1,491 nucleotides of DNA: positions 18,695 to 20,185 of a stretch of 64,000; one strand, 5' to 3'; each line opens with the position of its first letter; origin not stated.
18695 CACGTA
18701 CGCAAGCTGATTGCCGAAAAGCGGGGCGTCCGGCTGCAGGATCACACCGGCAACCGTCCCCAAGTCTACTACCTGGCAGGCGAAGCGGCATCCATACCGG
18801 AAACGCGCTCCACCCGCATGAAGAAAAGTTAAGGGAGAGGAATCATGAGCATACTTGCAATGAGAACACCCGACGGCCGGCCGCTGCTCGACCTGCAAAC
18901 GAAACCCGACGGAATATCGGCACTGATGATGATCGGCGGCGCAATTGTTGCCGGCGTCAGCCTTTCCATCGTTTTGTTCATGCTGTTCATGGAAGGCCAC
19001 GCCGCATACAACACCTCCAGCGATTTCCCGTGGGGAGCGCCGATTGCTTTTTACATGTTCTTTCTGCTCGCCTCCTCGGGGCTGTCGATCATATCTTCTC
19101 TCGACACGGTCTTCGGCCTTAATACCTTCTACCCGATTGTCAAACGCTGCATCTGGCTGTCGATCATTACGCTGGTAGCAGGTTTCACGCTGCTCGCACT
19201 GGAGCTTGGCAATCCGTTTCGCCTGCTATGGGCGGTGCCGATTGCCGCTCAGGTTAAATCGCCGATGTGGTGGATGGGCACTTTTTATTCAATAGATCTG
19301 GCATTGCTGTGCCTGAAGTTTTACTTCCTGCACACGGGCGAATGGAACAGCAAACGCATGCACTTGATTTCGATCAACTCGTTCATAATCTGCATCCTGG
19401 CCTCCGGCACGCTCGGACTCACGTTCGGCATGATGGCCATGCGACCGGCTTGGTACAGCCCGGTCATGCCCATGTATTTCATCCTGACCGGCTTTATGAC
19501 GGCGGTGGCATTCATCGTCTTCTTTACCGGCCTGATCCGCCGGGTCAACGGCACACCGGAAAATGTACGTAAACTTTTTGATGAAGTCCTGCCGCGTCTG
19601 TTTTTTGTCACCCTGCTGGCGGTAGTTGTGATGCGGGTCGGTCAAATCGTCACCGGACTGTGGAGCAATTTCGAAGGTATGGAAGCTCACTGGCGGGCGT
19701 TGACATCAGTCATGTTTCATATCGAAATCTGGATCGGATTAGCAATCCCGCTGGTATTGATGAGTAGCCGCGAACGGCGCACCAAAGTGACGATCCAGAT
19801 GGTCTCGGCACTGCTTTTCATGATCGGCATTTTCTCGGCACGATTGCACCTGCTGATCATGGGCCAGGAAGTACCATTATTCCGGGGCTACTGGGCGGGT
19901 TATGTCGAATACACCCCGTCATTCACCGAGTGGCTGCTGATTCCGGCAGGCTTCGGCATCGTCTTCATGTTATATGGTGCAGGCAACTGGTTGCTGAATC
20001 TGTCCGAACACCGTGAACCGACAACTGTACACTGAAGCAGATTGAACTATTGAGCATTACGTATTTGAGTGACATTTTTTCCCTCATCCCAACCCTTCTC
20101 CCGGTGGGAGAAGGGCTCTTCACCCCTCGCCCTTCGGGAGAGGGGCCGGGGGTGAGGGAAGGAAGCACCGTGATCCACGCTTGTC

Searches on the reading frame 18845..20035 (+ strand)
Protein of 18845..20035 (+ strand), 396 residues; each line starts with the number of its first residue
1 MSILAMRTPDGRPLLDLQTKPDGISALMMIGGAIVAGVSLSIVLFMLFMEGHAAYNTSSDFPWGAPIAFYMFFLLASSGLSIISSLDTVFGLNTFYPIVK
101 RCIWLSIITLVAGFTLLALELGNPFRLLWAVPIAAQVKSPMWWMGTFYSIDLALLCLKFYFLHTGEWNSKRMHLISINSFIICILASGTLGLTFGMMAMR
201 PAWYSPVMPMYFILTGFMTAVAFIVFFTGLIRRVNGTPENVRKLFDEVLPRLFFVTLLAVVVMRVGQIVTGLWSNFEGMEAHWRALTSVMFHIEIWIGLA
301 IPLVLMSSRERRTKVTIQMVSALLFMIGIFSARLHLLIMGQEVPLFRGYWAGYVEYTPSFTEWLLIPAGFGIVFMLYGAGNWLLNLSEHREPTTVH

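Call 39: find_encoding_contigs(protein=window:18845-20035:+, flank=10000, max_places=1)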
Protein window:18845-20035:+ (396 aa): 7 contigs read that carry it; 1 place shown.
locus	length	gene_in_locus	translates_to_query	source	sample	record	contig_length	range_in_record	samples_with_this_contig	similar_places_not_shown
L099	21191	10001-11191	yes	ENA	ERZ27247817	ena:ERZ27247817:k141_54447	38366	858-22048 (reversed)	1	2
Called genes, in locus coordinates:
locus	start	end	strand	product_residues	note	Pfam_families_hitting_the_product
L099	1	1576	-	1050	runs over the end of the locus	PF00873:ACR_tran, PF03176:MMPL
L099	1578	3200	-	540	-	PF25919:BSH_CusB, PF25973:BSH_CzcB, PF25869:3HB_CusB (faint), PF25954:Beta-barrel_RND_2, PF25990:Beta-barrel_YknX (weak), PF25975:CzcB_C, PF25989:YknX_C (weak), PF11604:CusF_Ec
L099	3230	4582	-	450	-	PF02321:OEP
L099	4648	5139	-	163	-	-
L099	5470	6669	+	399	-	PF00037:Fer4 (faint), PF12838:Fer4_7 (weak), PF13187:Fer4_9 (weak), PF13237:Fer4_10 (faint), PF13484:Fer4_16 (faint), PF14697:Fer4_21 (faint), PF25160:LdpA_Fe-S-bd (weak), PF12837:Fer4_6 (weak)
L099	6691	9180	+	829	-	PF04879:Molybdop_Fe4S4, PF00384:Molybdopterin, PF01568:Molydop_binding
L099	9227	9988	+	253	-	PF12797:Fer4_2 (weak), PF13237:Fer4_10 (faint), PF12838:Fer4_7 (weak), PF13187:Fer4_9 (faint), PF13247:Fer4_11, PF00037:Fer4, PF12797:Fer4_2 (weak), PF12837:Fer4_6 (weak)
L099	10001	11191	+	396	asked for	PF03916:NrfD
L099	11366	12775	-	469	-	PF00672:HAMP, PF00512:HisKA, PF02518:HATPase_c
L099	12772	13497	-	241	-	PF00072:Response_reg, PF00486:Trans_reg_C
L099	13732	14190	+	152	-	-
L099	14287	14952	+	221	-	PF00891:Methyltransf_2 (weak), PF13489:Methyltransf_23, PF01209:Ubie_methyltran, PF02475:TRM5-TYW2_MTfase, PF13847:Methyltransf_31, PF08241:Methyltransf_11, PF08242:Methyltransf_12, PF13649:Methyltransf_25, +7 more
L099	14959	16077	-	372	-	PF11563:Protoglobin, PF00990:GGDEF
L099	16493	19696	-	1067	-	PF00873:ACR_tran, PF03176:MMPL (weak), PF02355:SecD_SecF_C (faint)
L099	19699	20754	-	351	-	PF25919:BSH_CusB (faint), PF00364:Biotin_lipoyl (faint), PF25917:BSH_RND, PF25876:HH_MFP_RND (weak), PF25967:RND-MFP_C (faint), PF25975:CzcB_C (faint), PF25954:Beta-barrel_RND_2, PF25989:YknX_C (weak)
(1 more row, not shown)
